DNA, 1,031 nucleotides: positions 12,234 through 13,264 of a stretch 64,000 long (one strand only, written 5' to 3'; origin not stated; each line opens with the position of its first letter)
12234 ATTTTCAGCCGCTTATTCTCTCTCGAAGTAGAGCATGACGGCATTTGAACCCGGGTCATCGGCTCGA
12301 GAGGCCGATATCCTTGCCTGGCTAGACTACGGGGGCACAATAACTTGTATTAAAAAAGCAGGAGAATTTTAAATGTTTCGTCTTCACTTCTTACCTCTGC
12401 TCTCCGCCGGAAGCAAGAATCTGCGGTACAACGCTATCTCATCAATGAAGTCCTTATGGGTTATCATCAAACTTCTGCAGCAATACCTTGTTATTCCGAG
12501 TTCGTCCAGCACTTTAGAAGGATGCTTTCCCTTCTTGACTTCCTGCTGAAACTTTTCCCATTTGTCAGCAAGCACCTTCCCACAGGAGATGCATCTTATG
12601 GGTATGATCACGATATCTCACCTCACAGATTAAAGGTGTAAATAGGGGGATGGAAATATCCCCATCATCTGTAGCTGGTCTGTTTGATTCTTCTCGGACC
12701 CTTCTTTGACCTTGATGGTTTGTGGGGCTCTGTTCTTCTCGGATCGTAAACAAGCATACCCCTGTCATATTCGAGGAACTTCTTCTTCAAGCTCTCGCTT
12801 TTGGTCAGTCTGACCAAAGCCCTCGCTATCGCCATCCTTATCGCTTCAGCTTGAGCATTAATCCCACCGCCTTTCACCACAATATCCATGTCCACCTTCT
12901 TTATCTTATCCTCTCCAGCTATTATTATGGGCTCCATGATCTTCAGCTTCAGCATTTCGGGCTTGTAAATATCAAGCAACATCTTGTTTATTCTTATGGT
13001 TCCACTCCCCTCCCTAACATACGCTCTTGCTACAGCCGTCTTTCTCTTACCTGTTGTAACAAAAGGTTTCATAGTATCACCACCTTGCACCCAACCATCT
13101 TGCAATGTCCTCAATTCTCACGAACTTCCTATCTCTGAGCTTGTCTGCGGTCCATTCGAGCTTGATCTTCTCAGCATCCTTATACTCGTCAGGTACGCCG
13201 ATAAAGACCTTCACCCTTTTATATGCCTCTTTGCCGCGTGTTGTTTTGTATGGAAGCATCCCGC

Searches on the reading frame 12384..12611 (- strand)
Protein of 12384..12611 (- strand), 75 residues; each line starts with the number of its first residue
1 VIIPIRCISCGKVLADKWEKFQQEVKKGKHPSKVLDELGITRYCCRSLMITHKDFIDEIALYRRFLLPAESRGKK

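Call 64: search_protein_families(library=pfam, proteins=[window:12384-12611:-], max_evalue=0.0001)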
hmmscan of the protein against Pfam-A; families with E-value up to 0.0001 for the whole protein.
window:12384-12611:- (75 aa): 1 family
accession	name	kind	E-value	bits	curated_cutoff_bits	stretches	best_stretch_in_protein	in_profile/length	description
PF01194.22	RNA_pol_N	-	5.4e-27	94.2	26.9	1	2-59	1-58/58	RNA polymerases N / 8 kDa subunit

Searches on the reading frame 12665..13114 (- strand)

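Call 64: search_protein_families(library=pfam, proteins=[window:12665-13114:-], max_evalue=0.0001)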
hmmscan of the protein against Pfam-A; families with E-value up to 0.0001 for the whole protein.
window:12665-13114:- (149 aa): 1 family
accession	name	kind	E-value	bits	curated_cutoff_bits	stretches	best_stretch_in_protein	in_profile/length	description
PF00380.25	Ribosomal_S9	-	7e-34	117.3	22.5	1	22-149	1-121/121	Ribosomal protein S9/S16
